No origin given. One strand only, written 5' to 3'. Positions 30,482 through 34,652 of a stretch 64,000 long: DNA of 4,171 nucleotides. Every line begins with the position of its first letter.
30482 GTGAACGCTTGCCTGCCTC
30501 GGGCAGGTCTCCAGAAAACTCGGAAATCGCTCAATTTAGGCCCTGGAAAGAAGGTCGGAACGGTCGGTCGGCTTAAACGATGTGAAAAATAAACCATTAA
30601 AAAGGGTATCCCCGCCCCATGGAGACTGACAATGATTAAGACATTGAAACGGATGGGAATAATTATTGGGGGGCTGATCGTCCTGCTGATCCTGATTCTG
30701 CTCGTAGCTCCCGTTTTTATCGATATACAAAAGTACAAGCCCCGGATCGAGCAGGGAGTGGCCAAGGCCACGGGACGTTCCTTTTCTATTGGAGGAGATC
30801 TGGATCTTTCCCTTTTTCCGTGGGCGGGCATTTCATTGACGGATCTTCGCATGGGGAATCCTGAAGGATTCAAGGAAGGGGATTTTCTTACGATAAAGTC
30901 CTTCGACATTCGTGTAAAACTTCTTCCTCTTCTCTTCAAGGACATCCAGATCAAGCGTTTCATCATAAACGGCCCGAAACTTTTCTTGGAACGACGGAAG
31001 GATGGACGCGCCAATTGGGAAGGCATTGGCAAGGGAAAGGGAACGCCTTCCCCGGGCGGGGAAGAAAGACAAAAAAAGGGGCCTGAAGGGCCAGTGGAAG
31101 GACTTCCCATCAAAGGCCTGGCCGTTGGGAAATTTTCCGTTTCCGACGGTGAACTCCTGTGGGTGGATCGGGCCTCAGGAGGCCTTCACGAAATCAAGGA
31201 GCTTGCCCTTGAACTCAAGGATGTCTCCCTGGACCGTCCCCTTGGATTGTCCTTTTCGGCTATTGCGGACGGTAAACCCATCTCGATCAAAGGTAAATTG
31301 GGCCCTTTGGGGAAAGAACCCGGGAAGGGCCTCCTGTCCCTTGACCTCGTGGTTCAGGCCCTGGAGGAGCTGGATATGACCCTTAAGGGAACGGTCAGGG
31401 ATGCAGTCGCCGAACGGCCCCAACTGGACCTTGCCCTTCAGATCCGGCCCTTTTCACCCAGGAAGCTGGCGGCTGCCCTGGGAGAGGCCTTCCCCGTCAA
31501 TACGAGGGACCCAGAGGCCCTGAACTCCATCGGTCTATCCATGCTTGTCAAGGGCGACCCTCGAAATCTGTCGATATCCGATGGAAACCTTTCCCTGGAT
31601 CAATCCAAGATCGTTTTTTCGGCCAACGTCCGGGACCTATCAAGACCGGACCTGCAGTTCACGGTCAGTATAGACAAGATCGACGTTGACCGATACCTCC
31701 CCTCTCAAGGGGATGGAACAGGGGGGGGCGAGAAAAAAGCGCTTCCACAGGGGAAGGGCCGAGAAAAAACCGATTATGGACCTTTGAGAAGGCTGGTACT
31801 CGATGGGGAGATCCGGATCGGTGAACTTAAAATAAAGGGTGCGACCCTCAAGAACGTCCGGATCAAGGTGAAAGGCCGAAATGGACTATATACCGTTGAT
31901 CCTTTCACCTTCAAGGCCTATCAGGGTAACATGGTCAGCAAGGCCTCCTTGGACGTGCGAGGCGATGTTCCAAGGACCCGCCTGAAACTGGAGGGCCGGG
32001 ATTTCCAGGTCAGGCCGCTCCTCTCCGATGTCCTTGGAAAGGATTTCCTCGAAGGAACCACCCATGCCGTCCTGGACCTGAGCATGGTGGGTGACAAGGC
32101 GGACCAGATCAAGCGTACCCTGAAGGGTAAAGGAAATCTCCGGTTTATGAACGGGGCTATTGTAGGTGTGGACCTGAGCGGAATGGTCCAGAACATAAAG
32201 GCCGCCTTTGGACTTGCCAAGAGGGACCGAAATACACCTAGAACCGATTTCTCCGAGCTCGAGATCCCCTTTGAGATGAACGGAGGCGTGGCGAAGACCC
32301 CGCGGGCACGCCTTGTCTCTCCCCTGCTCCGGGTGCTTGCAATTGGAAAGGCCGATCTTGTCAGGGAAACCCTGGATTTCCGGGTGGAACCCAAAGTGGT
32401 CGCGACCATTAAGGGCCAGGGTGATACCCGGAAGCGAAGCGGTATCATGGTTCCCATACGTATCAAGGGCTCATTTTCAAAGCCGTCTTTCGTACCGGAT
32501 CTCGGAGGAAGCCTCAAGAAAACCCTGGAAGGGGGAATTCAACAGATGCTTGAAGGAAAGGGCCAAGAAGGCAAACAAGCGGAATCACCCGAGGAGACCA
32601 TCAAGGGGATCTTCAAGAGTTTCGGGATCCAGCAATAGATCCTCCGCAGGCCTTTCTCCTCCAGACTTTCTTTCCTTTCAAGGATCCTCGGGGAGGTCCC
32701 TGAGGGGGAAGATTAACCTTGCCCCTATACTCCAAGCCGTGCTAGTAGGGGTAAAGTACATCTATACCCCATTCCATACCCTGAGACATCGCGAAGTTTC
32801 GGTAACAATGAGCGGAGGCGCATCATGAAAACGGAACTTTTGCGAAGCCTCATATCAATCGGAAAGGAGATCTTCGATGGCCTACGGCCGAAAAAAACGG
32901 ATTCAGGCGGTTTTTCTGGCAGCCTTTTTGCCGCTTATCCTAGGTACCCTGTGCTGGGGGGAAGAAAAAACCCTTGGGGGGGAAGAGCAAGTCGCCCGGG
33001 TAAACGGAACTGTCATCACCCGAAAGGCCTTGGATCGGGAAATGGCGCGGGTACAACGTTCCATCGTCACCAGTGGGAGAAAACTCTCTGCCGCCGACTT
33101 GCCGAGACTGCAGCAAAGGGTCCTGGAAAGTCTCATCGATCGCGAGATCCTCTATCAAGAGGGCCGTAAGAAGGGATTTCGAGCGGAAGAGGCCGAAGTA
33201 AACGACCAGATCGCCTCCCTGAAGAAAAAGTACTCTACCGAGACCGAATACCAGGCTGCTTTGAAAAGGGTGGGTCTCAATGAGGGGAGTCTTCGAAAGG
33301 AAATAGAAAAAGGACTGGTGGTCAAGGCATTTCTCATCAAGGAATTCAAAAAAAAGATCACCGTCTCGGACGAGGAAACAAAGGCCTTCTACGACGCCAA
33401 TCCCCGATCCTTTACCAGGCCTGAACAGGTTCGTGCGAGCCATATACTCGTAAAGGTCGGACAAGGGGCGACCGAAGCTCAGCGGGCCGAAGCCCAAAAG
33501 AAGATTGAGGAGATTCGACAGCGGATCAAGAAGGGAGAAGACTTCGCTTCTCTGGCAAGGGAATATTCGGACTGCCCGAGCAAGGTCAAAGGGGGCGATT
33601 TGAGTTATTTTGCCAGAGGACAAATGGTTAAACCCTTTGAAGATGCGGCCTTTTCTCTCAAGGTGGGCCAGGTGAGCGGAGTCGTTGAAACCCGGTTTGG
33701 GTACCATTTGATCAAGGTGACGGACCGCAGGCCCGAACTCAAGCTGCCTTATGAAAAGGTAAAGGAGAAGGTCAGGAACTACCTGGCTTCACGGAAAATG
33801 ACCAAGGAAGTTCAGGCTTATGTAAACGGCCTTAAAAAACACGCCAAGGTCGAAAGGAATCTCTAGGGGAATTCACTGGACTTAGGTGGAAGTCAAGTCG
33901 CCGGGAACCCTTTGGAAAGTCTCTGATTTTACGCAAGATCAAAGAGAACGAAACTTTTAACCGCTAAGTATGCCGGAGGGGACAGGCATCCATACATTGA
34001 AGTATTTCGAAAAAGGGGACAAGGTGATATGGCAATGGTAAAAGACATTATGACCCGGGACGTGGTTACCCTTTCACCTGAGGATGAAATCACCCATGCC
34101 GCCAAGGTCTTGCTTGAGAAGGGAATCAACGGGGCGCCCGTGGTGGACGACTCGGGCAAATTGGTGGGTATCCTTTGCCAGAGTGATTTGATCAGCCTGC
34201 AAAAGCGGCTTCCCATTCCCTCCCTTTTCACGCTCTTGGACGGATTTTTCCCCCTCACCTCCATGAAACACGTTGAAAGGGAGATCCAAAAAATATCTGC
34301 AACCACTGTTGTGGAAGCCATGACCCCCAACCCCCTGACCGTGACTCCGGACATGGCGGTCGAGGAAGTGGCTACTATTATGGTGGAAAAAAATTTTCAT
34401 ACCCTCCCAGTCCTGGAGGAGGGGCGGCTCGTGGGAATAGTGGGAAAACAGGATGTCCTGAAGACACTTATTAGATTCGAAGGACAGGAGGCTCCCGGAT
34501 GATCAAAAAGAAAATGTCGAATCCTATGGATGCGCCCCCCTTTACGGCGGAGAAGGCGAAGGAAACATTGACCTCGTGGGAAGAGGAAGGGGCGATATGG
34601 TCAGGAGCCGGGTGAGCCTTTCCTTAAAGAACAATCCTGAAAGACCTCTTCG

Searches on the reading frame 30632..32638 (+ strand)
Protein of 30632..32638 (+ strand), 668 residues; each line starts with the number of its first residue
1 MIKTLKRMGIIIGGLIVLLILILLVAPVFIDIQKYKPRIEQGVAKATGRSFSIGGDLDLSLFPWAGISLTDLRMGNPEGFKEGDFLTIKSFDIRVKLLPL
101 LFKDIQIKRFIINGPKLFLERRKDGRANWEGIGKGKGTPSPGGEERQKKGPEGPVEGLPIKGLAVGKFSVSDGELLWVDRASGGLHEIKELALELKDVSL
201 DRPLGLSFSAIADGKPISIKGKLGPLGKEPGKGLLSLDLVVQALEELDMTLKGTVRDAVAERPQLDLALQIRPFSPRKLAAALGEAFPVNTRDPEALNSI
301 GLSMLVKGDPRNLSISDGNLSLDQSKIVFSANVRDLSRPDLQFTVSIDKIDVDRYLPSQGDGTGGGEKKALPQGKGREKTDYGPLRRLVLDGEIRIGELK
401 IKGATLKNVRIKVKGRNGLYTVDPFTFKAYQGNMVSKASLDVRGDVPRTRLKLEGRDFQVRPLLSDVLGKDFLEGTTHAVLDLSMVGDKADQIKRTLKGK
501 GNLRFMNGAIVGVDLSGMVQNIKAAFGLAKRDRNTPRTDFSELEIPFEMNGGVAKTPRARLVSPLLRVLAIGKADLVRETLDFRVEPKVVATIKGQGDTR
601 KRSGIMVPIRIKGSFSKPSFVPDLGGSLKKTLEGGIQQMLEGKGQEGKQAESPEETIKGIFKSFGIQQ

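Call 7: search_protein_families(library=ncbifam, proteins=[window:30632-32638:+], max_evalue=0.01)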
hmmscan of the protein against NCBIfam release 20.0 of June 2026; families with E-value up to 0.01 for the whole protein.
window:30632-32638:+ (668 aa): 3 families
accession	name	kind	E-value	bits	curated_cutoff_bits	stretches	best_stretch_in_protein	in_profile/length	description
NF008091.0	PRK10833.1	equivalog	1.4e-20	73.4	412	1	308-651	249-606/618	outer membrane assembly protein AsmA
TIGR04411.1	T2SS_GspN_Lepto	equivalog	8.2e-07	28.8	50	0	31-106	25-92/280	type II secretion system protein GspN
NF047499.1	LIC_11026_fam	hypoth_equivalog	0.00089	17.3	325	1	64-136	60-131/1006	LIC_11026 family protein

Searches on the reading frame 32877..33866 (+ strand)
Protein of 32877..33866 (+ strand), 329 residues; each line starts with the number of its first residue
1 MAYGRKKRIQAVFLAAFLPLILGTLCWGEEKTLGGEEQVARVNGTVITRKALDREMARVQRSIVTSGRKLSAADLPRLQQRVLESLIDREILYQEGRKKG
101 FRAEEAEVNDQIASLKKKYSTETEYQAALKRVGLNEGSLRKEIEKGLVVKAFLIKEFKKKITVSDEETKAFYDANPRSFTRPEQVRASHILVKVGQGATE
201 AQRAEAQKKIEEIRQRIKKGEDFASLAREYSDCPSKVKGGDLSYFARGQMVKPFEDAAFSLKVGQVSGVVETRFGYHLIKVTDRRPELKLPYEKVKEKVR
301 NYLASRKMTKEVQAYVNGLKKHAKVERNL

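Call 11: search_protein_families(library=pfam, proteins=[window:32877-33866:+], max_evalue=0.001)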
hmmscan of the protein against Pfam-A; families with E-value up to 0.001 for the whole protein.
window:32877-33866:+ (329 aa): 6 families
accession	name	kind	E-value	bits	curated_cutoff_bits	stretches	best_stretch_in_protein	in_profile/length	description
PF00639.27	Rotamase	-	3.7e-34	118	21.7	1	189-283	1-97/97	PPIC-type PPIASE domain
PF13616.12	Rotamase_3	-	1.5e-33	116.2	22.5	1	181-285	12-116/116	PPIC-type PPIASE domain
PF13145.12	Rotamase_2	-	1.3e-23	84.5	27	1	163-297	1-121/121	PPIC-type PPIASE domain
PF13624.11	SurA_N_3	-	2.7e-20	73.3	27.2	1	9-150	14-159/162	SurA-like N-terminal domain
PF13623.11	SurA_N_2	-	2.5e-17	63.5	28.5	1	11-116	14-122/145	SurA-like N-terminal domain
PF09312.16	SurA_N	-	1.9e-10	41.3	30.8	1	39-150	5-115/118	SurA N-terminal domain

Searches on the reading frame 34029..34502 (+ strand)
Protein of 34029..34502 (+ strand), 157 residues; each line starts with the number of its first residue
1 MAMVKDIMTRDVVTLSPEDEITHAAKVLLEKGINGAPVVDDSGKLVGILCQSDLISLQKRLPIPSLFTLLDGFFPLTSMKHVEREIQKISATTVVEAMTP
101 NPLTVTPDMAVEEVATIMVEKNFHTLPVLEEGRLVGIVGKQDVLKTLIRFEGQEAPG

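Call 11: search_protein_families(library=pfam, proteins=[window:34029-34502:+], max_evalue=0.001)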
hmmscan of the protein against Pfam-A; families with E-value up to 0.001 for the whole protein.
window:34029-34502:+ (157 aa): 1 family
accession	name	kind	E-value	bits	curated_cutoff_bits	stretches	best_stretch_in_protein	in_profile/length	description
PF00571.33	CBS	-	3.8e-34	117.2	24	2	4-57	1-54/57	CBS domain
